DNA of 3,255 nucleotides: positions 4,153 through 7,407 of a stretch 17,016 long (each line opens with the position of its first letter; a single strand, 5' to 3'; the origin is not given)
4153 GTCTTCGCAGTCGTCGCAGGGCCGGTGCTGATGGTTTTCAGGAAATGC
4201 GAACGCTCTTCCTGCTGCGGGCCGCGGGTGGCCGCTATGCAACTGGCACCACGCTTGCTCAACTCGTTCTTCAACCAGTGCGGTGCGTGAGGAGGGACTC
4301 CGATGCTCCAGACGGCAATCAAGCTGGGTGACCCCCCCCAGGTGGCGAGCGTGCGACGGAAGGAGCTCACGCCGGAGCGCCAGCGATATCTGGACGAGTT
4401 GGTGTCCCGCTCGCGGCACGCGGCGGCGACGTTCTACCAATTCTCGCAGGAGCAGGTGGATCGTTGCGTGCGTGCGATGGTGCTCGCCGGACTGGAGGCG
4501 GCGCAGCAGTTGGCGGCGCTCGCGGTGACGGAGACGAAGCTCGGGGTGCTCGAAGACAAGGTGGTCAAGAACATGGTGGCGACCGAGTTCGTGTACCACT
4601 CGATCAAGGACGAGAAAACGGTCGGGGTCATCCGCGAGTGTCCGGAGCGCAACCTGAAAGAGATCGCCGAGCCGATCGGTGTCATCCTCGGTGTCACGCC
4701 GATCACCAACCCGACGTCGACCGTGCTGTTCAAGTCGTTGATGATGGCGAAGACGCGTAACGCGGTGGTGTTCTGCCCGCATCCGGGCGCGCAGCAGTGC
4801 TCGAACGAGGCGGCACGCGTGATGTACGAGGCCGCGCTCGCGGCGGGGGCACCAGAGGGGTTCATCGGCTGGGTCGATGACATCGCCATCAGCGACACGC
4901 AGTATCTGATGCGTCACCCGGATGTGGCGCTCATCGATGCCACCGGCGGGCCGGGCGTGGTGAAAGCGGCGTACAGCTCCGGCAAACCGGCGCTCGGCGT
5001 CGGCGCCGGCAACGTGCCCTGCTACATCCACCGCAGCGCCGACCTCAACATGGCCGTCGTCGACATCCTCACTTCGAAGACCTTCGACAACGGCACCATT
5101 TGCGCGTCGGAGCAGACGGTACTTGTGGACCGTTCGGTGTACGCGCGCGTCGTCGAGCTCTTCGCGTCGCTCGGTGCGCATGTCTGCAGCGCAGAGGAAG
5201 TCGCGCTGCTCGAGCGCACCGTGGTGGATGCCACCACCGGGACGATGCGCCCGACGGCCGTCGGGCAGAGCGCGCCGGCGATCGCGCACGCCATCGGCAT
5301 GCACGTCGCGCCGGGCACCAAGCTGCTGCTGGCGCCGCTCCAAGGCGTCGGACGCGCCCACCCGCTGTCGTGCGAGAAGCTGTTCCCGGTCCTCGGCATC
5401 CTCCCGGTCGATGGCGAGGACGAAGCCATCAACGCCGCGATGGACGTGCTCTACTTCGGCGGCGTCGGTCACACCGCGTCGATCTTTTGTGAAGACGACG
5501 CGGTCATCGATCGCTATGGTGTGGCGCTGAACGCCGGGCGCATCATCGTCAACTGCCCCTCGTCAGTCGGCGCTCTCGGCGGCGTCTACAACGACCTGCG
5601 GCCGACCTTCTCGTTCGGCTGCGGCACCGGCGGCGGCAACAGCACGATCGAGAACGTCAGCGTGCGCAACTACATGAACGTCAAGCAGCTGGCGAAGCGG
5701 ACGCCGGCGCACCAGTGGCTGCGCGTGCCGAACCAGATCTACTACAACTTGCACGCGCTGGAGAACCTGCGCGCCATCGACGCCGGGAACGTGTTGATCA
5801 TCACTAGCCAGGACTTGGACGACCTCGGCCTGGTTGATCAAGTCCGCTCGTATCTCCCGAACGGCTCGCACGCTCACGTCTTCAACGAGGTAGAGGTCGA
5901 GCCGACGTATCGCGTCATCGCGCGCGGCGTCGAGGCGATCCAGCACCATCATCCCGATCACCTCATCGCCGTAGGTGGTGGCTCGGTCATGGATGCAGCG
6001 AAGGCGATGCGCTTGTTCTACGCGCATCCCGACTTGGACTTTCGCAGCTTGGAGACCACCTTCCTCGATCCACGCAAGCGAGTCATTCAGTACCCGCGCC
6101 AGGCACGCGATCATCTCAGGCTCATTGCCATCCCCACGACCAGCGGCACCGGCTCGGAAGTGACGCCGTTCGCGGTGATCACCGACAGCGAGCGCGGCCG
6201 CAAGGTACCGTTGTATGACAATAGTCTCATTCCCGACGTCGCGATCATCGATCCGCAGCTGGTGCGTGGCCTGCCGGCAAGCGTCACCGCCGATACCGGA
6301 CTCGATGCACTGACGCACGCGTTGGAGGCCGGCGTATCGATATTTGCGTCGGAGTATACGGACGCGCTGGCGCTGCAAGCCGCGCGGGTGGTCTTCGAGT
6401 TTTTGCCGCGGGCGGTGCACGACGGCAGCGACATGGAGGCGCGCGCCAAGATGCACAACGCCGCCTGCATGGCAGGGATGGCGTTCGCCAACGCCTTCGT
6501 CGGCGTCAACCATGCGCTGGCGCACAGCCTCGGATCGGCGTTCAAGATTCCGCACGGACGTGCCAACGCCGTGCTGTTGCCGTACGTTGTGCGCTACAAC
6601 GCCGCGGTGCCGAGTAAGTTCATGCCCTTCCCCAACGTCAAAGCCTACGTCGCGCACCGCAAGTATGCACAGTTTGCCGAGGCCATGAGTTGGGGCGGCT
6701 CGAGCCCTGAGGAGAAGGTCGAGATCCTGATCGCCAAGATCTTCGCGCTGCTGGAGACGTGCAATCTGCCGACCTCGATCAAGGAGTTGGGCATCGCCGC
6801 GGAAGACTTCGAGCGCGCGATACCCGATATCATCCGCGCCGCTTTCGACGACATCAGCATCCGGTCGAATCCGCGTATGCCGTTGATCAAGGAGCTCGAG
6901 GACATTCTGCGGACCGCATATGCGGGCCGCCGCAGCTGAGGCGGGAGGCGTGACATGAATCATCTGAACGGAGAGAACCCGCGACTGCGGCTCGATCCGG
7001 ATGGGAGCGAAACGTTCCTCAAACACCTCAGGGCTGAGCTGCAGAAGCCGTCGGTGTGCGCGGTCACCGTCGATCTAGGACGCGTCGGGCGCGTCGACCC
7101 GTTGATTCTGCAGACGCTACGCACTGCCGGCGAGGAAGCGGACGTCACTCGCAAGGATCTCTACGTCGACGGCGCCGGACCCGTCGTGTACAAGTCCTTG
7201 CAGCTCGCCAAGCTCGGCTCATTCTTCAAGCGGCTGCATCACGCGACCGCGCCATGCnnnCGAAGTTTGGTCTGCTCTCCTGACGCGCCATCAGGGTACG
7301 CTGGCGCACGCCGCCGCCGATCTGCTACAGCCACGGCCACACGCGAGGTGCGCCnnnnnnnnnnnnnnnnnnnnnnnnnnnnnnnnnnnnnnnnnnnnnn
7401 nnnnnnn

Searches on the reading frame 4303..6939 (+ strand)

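Call 10: search_protein_families(library=ncbifam, proteins=[window:4303-6939:+], max_evalue=0.001)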
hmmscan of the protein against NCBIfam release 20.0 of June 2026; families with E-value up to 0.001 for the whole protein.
window:4303-6939:+ (878 aa): 50 families (the best 25 are shown)
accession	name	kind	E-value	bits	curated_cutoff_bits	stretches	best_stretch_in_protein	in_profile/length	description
NF010378.0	PRK13805.1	equivalog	0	1144.5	951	1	20-876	6-867/872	bifunctional acetaldehyde-CoA/alcohol dehydrogenase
TIGR02518.1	EutH_ACDH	equivalog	4.9e-137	457.7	620.1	1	32-468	12-446/488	acetaldehyde dehydrogenase (acetylating)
NF047625.1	AcylSulfactDhSauS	equivalog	4.8e-93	312.5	600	1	27-469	3-446/464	acylating sulfoacetaldehyde dehydrogenase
TIGR02638.1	lactal_redase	equivalog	1.2e-80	271.1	523.15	1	494-867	29-377/379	lactaldehyde reductase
NF041833.1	Fe_ADH_ErcA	equivalog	5.8e-76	256.1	550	1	490-872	26-381/382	alcohol dehydrogenase-like regulatory protein ErcA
NF007911.0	PRK10624.1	equivalog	2.3e-72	244.1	537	1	496-873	32-382/382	lactaldehyde reductase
NF011927.0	PRK15398.1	subfamily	5.4e-71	239.6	403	1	30-449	38-447/465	aldehyde dehydrogenase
NF053866.1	CholDhdGbsBBac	equivalog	1.1e-67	228.4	550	1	487-873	30-391/392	choline dehydrogenase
NF058672.1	4HyButDHCUPNE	equivalog_domain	7.8e-67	226.1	500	1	488-871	23-376/378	4-hydroxybutyrate dehydrogenase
NF011998.0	PRK15454.1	equivalog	2.8e-62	210.7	556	1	531-861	87-383/395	ethanolamine utilization ethanol dehydrogenase EutG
NF007363.0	PRK09860.1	equivalog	1.6e-60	205.2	581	1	494-839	31-353/383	L-threonine dehydrogenase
TIGR03405.1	Phn_Fe-ADH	equivalog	1.1e-59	202.1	423.7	1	486-769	14-291/355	iron-containing alcohol dehydrogenase PsrA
NF050025.1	SulfAcetaldRedSarD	equivalog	1.5e-53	182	700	1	487-873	23-385/385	sulfoacetaldehyde reductase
TIGR04266.1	NDMA_methanol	equivalog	7.3e-29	100.8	625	1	505-776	48-311/420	NDMA-dependent methanol dehydrogenase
NF011717.0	PRK15138.1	equivalog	2.4e-23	82.9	645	1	473-832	6-349/387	alcohol dehydrogenase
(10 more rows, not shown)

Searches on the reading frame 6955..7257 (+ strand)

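Call 61: search_protein_families(library=pfam, proteins=[window:6955-7257:+], max_evalue=0.01)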
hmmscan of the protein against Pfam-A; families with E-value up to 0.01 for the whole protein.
window:6955-7257:+ (101 aa): 2 families
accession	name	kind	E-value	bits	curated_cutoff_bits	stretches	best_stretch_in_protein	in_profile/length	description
PF13466.11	STAS_2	-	6.1e-08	33.2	29.2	1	12-87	6-79/80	STAS domain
PF01740.26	STAS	-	0.0032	17.7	22.6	1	18-91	24-97/106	STAS domain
